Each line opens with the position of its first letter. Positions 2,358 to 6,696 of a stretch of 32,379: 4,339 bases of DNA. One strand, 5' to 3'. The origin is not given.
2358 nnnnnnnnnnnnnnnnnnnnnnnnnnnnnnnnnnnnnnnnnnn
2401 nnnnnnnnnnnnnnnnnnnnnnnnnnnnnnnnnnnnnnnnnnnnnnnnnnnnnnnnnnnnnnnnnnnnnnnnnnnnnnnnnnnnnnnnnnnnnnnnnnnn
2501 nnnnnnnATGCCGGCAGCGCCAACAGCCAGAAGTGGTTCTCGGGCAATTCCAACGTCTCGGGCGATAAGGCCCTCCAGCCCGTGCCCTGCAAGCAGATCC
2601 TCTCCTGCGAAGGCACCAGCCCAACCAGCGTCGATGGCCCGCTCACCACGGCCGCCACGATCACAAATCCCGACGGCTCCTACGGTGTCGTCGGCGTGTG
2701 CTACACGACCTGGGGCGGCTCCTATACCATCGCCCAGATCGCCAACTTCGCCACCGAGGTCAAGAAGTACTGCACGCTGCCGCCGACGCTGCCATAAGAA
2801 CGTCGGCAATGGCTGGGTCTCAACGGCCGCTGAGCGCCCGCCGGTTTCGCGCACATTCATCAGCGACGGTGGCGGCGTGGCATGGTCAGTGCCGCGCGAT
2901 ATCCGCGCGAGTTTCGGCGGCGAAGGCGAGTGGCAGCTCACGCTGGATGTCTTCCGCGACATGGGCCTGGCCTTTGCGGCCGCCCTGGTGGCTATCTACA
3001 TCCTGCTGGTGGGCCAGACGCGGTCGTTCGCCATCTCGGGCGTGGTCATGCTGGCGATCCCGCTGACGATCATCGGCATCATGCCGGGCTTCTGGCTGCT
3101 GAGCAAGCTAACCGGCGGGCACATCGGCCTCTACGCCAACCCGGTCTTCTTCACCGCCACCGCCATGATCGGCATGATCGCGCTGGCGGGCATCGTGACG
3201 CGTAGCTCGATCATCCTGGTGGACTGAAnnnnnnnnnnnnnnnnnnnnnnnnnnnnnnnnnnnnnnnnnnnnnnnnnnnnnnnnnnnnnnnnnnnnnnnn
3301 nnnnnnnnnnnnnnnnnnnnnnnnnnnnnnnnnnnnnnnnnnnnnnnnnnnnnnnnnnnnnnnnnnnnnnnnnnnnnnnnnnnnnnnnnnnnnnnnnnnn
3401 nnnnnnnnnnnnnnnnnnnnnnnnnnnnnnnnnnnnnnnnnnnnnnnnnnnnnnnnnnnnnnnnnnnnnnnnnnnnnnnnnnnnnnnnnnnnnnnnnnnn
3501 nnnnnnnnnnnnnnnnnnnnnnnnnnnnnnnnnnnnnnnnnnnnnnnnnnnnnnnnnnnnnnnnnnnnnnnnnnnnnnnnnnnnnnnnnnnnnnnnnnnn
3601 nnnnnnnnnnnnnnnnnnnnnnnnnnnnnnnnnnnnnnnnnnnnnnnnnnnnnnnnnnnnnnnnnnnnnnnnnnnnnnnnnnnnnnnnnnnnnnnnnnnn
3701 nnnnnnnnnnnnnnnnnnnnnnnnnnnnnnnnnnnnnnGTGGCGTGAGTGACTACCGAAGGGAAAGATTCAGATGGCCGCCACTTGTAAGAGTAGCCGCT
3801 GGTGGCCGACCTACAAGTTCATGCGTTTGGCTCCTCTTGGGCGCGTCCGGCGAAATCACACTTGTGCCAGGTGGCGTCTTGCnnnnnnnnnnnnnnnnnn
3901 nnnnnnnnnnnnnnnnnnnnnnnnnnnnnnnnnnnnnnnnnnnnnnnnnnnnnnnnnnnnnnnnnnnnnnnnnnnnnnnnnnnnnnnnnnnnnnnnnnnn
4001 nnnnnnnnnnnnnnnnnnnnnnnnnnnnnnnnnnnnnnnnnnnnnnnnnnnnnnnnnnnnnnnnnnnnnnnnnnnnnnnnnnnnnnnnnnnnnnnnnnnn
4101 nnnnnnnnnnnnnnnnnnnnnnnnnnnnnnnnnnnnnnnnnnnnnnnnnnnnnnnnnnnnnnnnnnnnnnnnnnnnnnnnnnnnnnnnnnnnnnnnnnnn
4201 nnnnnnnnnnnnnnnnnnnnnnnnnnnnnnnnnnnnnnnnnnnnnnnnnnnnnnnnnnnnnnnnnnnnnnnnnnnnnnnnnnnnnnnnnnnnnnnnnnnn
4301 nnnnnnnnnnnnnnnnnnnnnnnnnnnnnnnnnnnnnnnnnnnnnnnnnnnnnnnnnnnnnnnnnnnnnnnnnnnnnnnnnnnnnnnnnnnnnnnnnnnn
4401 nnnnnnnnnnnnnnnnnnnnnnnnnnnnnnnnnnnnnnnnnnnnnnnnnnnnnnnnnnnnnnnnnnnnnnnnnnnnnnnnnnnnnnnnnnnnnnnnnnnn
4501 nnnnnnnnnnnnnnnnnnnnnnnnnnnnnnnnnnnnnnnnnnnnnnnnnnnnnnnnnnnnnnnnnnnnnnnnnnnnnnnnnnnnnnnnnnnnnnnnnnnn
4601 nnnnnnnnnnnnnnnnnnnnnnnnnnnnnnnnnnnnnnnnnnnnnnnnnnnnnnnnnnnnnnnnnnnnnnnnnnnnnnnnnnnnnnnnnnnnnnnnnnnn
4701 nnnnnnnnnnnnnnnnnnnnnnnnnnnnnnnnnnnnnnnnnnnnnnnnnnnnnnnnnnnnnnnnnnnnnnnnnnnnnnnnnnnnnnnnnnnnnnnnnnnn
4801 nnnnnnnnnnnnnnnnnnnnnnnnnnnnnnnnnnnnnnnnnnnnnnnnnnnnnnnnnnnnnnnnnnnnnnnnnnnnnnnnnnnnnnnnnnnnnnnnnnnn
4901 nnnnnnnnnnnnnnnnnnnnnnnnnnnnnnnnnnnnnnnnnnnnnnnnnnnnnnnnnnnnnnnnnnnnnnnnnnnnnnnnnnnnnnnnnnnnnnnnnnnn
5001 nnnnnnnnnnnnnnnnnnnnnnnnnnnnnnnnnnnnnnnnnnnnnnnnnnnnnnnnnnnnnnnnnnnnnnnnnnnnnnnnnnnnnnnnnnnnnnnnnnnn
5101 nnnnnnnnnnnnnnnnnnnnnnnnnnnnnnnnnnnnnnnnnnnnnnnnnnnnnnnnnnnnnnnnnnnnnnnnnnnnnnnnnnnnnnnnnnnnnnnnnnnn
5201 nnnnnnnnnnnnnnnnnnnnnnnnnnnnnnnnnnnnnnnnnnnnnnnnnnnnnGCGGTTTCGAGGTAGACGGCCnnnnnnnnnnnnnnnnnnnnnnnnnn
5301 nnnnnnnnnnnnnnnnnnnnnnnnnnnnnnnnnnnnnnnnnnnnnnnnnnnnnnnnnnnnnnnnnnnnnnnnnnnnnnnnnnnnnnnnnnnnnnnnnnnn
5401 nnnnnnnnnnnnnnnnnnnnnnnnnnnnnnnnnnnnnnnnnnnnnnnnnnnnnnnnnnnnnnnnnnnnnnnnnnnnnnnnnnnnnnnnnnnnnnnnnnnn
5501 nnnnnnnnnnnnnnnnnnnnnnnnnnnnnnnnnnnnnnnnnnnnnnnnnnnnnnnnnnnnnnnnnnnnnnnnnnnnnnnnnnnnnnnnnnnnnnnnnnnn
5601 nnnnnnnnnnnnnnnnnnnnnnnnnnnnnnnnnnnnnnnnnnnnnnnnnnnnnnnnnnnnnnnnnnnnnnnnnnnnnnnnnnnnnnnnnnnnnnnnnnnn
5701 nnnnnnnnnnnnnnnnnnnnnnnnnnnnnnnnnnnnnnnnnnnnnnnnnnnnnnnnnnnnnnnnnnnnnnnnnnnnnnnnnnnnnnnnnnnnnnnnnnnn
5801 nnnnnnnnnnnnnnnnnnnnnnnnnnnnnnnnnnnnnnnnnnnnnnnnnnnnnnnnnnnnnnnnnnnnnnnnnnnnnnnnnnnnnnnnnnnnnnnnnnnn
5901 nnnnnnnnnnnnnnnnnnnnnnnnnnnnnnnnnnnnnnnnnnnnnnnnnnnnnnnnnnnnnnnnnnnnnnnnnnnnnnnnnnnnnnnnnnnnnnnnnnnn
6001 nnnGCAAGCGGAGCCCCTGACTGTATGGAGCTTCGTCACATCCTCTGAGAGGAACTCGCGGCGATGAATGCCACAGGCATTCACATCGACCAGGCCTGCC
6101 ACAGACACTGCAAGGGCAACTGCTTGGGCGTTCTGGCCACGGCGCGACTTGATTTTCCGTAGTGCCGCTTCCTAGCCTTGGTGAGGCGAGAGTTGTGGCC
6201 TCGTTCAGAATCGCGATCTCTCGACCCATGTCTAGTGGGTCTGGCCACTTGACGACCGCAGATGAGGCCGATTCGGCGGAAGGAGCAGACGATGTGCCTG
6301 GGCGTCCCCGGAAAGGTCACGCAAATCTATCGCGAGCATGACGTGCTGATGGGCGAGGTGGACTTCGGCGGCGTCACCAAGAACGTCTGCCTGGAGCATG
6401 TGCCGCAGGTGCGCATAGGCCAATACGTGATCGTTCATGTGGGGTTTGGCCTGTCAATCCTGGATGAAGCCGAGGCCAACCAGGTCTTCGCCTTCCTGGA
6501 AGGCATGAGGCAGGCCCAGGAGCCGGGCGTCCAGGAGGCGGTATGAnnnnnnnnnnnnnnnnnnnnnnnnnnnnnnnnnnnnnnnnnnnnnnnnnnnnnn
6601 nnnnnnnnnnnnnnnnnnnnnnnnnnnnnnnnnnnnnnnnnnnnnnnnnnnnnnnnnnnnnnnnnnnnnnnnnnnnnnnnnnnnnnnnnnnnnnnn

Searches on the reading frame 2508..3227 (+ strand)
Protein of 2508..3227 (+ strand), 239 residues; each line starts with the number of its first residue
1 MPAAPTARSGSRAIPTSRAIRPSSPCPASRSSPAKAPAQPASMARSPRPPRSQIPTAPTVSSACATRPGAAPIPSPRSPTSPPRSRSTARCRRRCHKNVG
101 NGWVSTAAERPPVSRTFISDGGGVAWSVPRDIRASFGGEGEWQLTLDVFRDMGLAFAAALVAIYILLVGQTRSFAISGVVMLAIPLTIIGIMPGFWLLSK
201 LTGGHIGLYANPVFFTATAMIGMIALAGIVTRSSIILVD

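Call 11: search_protein_families(library=pfam, proteins=[window:2508-3227:+], max_evalue=0.001)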
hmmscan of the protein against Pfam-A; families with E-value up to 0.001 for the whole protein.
window:2508-3227:+ (239 aa): 1 family
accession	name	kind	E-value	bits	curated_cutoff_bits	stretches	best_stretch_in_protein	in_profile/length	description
PF00873.25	ACR_tran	-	4.6e-05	21.8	28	1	128-239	842-938/1021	AcrB/AcrD/AcrF family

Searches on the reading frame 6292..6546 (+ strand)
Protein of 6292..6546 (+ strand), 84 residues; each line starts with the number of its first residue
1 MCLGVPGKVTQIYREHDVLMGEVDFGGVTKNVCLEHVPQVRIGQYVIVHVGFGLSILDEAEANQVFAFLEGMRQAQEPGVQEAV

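Call 3: search_protein_families(library=pfam, proteins=[window:6292-6546:+], max_evalue=0.01)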
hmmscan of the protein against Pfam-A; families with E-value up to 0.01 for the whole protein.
window:6292-6546:+ (84 aa): 1 family
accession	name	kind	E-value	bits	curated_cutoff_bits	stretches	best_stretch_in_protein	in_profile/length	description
PF01455.23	HupF_HypC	-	3.4e-23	82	28.5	1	1-68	1-64/65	HupF/HypC family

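Call 4: search_protein_families(library=ncbifam, proteins=[window:6292-6546:+], max_evalue=0.01)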
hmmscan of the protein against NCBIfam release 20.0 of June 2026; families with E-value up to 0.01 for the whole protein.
window:6292-6546:+ (84 aa): 3 families
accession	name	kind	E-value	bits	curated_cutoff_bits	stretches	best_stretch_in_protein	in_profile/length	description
TIGR00074.1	hypC_hupF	subfamily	4.4e-21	74.5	48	1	1-78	1-74/80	HypC/HybG/HupF family hydrogenase formation chaperone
NF007721.0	PRK10413.1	equivalog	8.8e-14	51.2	115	1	1-72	1-75/87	hydrogenase maturation factor HybG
NF007712.0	PRK10409.1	equivalog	8.1e-13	48.5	136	1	1-75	1-77/90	HypC/HybG/HupF family hydrogenase formation chaperone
